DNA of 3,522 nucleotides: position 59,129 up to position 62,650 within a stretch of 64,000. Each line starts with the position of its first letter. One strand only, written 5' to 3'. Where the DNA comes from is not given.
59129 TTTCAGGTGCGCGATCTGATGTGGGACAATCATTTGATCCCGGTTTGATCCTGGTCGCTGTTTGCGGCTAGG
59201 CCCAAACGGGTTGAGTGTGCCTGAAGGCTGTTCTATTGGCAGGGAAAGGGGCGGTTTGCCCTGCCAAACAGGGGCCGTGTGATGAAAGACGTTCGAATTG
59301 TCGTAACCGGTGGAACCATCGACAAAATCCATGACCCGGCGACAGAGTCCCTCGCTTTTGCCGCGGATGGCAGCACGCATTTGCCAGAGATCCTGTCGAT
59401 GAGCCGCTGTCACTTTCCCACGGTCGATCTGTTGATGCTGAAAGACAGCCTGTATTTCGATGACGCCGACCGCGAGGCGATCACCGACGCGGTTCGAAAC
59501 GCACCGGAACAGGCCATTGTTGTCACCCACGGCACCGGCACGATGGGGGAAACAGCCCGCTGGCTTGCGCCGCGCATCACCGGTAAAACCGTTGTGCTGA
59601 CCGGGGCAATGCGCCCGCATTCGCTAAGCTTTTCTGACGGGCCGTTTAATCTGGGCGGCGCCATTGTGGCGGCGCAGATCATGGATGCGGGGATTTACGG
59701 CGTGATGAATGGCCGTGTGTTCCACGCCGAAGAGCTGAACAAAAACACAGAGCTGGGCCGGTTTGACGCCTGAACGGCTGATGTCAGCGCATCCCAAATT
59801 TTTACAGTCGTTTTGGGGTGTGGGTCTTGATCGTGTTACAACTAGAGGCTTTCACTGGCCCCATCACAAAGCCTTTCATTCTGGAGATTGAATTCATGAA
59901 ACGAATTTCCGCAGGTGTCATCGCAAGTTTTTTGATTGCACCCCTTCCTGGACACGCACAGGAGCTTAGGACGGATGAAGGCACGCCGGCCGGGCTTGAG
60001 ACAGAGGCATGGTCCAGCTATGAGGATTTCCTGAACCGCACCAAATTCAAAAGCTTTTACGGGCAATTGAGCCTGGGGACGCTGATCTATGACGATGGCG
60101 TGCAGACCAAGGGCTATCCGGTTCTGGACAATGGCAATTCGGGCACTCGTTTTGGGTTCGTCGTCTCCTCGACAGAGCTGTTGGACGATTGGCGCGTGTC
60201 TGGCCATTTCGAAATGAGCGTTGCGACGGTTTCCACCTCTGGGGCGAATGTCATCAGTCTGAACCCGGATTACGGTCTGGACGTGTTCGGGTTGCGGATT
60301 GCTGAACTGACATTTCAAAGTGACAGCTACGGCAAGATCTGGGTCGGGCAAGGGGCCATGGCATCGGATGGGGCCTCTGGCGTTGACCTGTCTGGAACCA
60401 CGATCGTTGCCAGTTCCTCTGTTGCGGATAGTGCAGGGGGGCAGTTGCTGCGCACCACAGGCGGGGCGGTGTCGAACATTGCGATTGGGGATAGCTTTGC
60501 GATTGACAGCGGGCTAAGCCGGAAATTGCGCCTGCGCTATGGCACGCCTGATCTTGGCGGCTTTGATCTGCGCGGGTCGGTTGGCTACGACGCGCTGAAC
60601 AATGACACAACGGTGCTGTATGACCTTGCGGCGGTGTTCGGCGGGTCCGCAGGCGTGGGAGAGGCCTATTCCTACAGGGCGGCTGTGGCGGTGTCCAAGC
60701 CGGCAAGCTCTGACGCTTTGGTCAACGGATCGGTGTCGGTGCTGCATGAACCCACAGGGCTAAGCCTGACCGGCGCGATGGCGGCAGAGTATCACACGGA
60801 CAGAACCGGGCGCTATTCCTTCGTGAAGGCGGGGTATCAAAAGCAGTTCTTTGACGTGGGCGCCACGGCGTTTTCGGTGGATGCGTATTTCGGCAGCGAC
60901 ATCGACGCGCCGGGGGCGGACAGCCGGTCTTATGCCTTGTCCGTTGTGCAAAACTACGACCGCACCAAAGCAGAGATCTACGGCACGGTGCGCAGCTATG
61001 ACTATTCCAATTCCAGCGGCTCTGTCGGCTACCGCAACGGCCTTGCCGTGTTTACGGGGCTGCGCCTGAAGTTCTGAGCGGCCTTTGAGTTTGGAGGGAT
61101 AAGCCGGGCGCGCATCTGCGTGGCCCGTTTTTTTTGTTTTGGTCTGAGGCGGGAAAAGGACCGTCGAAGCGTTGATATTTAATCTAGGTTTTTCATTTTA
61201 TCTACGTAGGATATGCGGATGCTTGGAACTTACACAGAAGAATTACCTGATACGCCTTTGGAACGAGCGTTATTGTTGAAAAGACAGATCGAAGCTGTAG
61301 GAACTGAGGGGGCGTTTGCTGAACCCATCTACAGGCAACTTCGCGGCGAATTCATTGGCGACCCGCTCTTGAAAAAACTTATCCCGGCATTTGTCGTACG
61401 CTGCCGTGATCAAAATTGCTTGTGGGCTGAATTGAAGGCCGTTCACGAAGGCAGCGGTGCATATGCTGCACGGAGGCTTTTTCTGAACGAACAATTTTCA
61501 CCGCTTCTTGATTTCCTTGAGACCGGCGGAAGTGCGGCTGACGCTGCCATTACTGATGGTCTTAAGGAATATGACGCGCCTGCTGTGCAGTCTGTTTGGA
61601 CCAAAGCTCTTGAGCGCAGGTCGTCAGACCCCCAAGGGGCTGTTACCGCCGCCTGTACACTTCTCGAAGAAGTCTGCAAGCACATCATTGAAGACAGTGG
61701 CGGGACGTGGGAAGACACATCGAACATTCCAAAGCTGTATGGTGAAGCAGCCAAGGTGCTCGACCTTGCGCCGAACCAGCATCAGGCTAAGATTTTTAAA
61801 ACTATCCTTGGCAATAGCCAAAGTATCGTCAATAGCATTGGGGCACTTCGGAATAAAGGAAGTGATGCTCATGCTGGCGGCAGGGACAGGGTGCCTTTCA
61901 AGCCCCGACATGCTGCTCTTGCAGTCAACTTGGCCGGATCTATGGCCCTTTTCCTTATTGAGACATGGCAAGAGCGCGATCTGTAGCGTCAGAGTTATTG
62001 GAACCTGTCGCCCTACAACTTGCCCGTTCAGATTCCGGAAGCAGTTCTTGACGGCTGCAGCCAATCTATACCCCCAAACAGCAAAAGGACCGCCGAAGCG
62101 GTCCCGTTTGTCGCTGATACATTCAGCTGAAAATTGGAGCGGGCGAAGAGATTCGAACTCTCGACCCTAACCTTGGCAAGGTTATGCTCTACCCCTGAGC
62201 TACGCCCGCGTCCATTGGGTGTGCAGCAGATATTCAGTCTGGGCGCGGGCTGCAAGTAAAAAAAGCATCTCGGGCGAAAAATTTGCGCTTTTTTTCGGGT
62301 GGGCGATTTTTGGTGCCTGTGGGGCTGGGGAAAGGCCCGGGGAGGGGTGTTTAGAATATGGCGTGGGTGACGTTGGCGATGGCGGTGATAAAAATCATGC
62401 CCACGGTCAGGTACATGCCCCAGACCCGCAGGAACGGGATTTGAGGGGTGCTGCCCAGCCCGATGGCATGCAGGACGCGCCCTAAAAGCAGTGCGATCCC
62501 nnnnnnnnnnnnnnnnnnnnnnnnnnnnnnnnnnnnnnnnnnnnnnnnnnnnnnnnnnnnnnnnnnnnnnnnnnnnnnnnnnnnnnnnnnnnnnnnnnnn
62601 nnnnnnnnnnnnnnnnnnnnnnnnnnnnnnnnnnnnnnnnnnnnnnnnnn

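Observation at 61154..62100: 0.9-kb integrase-less mini-island with a single Abi/HEPN gene inserted into the tRNA-Gly terminator, flanked by an 18-bp duplication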

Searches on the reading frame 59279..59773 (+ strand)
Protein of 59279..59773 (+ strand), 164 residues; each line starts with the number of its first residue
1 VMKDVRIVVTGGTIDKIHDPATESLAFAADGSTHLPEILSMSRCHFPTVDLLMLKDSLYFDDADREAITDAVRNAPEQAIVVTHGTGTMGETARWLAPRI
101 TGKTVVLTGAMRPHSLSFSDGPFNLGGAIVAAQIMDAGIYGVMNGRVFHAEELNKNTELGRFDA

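Call 6: search_protein_families(library=pfam, proteins=[window:59279-59773:+], max_evalue=0.01)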
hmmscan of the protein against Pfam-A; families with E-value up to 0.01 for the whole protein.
window:59279-59773:+ (164 aa): 1 family
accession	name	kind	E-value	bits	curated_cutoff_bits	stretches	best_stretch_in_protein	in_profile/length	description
PF00710.25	Asparaginase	-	8.3e-26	91.1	22.5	1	5-156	2-161/193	Asparaginase, N-terminal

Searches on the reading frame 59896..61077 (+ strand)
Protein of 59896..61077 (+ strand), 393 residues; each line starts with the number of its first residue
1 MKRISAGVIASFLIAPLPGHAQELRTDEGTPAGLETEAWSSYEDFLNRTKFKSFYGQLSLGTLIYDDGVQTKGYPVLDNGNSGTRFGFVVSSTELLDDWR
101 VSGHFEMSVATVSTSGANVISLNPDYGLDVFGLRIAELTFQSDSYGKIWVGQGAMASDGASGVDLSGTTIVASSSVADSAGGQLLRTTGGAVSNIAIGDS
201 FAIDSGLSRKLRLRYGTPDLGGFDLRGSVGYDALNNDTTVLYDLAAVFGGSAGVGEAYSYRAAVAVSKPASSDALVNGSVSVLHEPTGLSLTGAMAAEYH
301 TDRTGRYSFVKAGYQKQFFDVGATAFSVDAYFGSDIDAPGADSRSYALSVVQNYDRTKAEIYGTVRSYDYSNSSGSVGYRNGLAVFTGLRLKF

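Call 6: search_protein_families(library=pfam, proteins=[window:59896-61077:+], max_evalue=0.01)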
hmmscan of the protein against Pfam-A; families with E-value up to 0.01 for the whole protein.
window:59896-61077:+ (393 aa): 0 families

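Call 9: search_protein_families(library=ncbifam, proteins=[window:59896-61077:+], max_evalue=1)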
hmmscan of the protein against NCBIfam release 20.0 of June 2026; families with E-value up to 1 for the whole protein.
window:59896-61077:+ (393 aa): 0 families

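Call 17: find_related_loci(query=window:59896-61077:+, collection=genome_contigs, flank=6000)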
Query window:59896-61077:+ (393 aa) in genome_contigs; peptide patterns used: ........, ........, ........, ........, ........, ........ (x = any residue, [..] = any of these).
67 stretches matched a pattern; 1 encode a relative of the query (tblastn E <= 1e-3); 1 distinct loci.
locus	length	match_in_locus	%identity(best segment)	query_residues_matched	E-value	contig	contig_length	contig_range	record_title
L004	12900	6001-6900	28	47-326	1e-16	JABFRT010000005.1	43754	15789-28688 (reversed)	MAG: Hyphomicrobium sp. isolate P-RSF-NP-07 c_000000001330, whole genome shotgun sequence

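Call 18: find_encoding_contigs(protein=window:59896-61077:+, flank=10000, max_places=10)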
Protein window:59896-61077:+ (393 aa): 1 contig read that carries it; 1 place shown.
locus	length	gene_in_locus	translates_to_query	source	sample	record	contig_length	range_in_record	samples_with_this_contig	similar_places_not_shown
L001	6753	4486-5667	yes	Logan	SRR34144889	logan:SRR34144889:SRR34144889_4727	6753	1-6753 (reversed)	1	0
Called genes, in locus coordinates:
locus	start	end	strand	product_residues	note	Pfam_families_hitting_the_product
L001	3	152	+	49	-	?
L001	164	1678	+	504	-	PF06537:DHOR, PF00034:Cytochrom_C (faint)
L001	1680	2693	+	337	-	PF09375:Peptidase_M75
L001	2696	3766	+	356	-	PF07433:DUF1513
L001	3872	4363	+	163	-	PF00710:Asparaginase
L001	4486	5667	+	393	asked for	-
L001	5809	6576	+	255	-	PF14355:Abi_C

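Call 26: find_homologous_proteins(query=window:59896-61077:+, max_evalue=1e-10)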
Query window:59896-61077:+ (393 aa): 37 proteins with E <= 1e-10 among 8000 candidates.
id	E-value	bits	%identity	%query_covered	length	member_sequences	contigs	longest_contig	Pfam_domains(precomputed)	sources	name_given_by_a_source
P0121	1.4e-250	849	100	100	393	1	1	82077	-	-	-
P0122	3.8e-221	752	87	100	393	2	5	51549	-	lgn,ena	-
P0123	3.5e-121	423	52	98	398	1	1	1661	PF13609.13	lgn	-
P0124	7.6e-120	419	51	99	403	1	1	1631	PF13609.13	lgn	-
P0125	3.3e-104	367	47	91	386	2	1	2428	PF13609.13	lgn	-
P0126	1.5e-92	329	53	73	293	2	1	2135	-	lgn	-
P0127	3.9e-76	275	44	88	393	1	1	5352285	-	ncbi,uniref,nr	ncbi:hypothetical protein K32_37900 [Kaistia sp. 32K]|uniref:hypothetical protein n=1 Tax=Kaistia sp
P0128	3.1e-73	265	44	87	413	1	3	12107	PF13609.13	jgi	jgi:predicted porin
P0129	4.4e-66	242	40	100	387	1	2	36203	-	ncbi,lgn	-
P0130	1.8e-65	240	43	87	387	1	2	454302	PF13609.13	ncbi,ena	-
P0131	2.6e-65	239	42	87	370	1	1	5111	PF13609.13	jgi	jgi:hypothetical protein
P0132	9.9e-65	237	43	88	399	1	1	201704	-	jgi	jgi:hypothetical protein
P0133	1.2e-64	237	42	87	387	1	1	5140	PF13609.13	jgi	jgi:hypothetical protein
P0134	2.0e-62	230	41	87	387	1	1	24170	PF13609.13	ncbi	-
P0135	3.9e-62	229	40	87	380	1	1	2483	-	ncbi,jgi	jgi:hypothetical protein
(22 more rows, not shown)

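Call 27: find_encoding_contigs(protein=P0122, flank=10000, max_places=10)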
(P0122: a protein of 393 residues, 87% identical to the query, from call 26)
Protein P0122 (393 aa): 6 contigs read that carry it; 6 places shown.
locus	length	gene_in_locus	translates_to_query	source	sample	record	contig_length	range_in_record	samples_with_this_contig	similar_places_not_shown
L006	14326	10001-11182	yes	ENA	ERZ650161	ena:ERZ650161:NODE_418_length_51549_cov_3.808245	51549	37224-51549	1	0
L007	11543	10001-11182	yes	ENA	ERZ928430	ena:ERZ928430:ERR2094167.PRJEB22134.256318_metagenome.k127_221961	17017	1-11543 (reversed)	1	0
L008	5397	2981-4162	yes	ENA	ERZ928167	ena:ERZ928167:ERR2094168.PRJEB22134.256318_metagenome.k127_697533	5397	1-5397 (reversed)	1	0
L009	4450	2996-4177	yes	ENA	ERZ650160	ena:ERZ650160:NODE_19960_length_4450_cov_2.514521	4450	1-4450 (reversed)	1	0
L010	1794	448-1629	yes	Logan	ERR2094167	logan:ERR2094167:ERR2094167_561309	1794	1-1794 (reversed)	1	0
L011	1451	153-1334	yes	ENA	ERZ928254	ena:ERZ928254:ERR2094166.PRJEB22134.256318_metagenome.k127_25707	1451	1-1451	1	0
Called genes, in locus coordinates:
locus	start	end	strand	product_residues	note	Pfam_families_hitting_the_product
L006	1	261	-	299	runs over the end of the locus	PF00480:ROK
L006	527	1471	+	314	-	PF00296:Bac_luciferase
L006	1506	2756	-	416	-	PF02417:Chromate_transp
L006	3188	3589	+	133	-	-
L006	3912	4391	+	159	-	-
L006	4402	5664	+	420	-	PF09375:Peptidase_M75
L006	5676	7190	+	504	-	PF06537:DHOR, PF00034:Cytochrom_C (faint)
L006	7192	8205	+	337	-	PF09375:Peptidase_M75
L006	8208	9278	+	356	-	PF07433:DUF1513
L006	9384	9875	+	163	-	PF00710:Asparaginase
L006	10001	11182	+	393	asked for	-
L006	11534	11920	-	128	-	PF01124:MAPEG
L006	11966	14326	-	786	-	?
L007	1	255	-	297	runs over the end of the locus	PF00480:ROK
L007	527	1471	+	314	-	PF00296:Bac_luciferase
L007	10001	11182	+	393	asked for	-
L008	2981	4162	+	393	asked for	-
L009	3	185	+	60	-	?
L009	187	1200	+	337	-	PF09375:Peptidase_M75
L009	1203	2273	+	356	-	PF07433:DUF1513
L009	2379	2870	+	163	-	PF00710:Asparaginase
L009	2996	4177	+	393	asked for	-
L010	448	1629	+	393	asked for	-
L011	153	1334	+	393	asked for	-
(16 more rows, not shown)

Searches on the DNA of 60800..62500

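Call 44: search_rna_families(source=window, start=60800, end=62500, threshold=evalue, max_evalue=1)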
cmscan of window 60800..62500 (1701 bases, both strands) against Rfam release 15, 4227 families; matches with E-value up to 1: 1.
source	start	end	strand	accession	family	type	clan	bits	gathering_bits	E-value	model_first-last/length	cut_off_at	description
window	62138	62209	-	RF00005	tRNA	Gene; tRNA;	CL00001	68.3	29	2.4e-14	1-71/71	no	tRNA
